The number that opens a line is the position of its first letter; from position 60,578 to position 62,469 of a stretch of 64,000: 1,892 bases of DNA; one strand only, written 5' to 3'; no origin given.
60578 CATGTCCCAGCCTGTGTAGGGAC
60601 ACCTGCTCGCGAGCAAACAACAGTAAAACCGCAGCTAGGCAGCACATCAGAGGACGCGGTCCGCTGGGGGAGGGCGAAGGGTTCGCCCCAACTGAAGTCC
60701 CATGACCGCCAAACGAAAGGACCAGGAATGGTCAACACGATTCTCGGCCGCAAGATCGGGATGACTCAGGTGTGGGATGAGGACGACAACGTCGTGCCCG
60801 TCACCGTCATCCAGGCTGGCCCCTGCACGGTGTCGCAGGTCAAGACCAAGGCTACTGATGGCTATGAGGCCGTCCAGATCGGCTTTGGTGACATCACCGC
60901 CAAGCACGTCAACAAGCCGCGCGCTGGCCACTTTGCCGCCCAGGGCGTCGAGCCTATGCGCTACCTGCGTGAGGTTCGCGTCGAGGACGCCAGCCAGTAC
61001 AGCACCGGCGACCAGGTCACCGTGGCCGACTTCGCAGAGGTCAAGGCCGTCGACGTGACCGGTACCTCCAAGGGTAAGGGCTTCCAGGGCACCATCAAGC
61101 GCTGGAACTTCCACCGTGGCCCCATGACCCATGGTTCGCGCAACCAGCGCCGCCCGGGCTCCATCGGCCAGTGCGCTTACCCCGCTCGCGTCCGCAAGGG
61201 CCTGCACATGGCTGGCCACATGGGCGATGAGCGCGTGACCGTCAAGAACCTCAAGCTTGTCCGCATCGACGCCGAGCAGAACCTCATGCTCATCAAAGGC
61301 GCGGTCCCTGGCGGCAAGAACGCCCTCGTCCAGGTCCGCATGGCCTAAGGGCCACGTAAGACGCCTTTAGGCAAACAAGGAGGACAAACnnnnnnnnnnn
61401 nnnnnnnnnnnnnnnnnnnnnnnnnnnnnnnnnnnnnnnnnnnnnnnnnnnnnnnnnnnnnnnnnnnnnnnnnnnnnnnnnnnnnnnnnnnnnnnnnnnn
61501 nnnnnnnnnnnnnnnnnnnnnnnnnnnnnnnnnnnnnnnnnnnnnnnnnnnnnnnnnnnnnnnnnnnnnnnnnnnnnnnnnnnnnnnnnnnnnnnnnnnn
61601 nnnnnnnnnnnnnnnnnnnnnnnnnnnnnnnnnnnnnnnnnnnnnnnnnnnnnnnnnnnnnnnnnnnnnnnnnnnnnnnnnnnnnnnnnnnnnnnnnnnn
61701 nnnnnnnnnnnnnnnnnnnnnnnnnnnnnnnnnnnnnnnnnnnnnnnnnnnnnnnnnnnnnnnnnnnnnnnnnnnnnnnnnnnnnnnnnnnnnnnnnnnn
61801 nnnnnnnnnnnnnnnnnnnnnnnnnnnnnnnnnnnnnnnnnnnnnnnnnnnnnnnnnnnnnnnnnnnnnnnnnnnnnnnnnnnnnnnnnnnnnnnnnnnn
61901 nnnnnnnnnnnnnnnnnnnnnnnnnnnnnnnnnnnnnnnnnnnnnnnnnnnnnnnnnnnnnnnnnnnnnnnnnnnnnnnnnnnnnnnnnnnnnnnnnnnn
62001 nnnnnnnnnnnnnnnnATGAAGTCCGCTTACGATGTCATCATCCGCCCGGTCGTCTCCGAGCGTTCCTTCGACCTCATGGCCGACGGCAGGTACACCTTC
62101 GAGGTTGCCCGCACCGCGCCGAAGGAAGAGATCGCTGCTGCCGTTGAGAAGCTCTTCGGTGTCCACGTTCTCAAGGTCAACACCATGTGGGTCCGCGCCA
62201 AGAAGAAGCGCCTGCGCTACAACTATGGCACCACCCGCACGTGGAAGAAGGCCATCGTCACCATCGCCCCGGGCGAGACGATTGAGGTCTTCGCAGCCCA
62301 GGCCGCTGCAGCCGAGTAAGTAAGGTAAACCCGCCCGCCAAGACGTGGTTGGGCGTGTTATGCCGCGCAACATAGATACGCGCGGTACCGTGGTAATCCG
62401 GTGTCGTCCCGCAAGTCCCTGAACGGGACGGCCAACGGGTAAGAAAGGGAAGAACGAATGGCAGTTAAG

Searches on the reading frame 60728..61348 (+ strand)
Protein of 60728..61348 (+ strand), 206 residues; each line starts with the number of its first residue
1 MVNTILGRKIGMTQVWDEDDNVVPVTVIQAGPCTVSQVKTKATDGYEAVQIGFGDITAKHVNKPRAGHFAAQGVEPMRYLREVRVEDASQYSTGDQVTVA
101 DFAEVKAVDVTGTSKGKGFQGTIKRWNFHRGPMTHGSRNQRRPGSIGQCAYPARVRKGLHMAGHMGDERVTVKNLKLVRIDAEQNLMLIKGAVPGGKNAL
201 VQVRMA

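Call 9: search_protein_families(library=pfam, proteins=[window:60728-61348:+])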
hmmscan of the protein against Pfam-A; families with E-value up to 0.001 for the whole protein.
window:60728-61348:+ (206 aa): 1 family
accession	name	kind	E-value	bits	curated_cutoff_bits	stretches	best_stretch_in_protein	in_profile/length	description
PF00297.29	Ribosomal_L3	-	4.5e-19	69.1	22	1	99-183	209-291/369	Ribosomal protein L3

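Call 13: find_encoding_contigs(protein=window:60728-61348:+, flank=10000, max_places=10)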
Protein window:60728-61348:+ (206 aa): 19 contigs read that carry it; 10 places shown.
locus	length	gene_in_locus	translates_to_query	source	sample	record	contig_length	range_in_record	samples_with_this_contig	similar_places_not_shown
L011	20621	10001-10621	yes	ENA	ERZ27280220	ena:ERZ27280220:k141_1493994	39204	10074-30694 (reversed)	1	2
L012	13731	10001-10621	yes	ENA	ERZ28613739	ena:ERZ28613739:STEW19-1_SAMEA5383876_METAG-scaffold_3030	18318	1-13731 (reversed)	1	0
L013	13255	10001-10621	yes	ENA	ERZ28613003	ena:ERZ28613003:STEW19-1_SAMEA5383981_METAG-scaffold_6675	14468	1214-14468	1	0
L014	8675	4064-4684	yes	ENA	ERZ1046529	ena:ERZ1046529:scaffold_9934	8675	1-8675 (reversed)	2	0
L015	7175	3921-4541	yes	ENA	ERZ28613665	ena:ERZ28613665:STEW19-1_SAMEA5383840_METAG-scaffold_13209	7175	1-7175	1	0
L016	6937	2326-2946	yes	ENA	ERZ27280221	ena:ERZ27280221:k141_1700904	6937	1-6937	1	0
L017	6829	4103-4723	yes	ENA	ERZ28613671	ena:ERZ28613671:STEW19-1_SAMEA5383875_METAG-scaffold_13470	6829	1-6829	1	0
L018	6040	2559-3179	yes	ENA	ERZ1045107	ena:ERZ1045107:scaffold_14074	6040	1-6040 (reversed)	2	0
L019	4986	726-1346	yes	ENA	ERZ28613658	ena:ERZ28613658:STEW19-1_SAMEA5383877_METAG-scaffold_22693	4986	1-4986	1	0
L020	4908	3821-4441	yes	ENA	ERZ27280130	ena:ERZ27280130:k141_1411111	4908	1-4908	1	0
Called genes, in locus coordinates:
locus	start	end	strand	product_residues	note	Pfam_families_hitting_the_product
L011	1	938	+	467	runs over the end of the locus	PF07690:MFS_1 (faint), PF00196:GerE, PF08281:Sigma70_r4_2 (weak)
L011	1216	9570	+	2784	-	PF05345:He_PIG, PF00395:SLH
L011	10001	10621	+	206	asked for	PF00297:Ribosomal_L3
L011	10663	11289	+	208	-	PF00573:Ribosomal_L4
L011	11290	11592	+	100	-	PF00276:Ribosomal_L23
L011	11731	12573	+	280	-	PF00181:Ribosomal_L2_N, PF03947:Ribosomal_L2_C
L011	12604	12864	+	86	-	PF00203:Ribosomal_S19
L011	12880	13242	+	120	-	PF00237:Ribosomal_L22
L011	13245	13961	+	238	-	PF07650:KH_2, PF00189:Ribosomal_S3_C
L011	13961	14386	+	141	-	PF00252:Ribosomal_L16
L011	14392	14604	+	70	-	PF00831:Ribosomal_L29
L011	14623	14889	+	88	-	PF00366:Ribosomal_S17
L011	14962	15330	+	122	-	PF00238:Ribosomal_L14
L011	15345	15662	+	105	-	PF00467:KOW (weak), PF17136:ribosomal_L24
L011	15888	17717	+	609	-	PF03793:PASTA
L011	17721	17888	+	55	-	-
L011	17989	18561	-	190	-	-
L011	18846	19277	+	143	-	PF27746:Small_heat_shock_put (faint), PF00011:HSP20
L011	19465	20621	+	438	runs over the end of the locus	PF00069:Pkinase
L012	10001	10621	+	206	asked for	PF00297:Ribosomal_L3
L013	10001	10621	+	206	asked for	PF00297:Ribosomal_L3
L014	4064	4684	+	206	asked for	PF00297:Ribosomal_L3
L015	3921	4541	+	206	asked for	PF00297:Ribosomal_L3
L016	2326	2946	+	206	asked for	PF00297:Ribosomal_L3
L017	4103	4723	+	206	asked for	PF00297:Ribosomal_L3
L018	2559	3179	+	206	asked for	PF00297:Ribosomal_L3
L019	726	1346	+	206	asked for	PF00297:Ribosomal_L3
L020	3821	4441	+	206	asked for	PF00297:Ribosomal_L3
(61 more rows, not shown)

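Call 102: search_protein_families(library=ncbifam, proteins=[window:60728-61348:+], max_evalue=0.001)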
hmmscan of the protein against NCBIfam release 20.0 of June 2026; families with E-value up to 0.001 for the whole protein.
window:60728-61348:+ (206 aa): 3 families
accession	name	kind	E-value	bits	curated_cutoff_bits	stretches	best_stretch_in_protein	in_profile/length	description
TIGR03625.1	L3_bact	equivalog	6.1e-88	293.9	142.9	1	5-204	2-202/202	50S ribosomal protein L3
TIGR03626.1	L3_arch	equivalog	4.4e-17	62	308.7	1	93-191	179-278/331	50S ribosomal protein L3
NF003261.0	PRK04231.1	equivalog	3.9e-15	55.4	341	1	93-191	187-286/342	50S ribosomal protein L3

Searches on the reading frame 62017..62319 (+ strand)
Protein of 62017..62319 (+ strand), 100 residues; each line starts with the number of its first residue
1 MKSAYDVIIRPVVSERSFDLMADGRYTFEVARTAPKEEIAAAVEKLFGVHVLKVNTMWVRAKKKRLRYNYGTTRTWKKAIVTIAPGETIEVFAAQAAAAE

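Call 9: search_protein_families(library=pfam, proteins=[window:62017-62319:+])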
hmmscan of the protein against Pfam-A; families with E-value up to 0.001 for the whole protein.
window:62017-62319:+ (100 aa): 1 family
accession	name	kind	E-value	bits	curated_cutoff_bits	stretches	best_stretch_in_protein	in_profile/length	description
PF00276.25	Ribosomal_L23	-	2e-30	105.5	30.8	1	6-90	1-85/86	Ribosomal protein L23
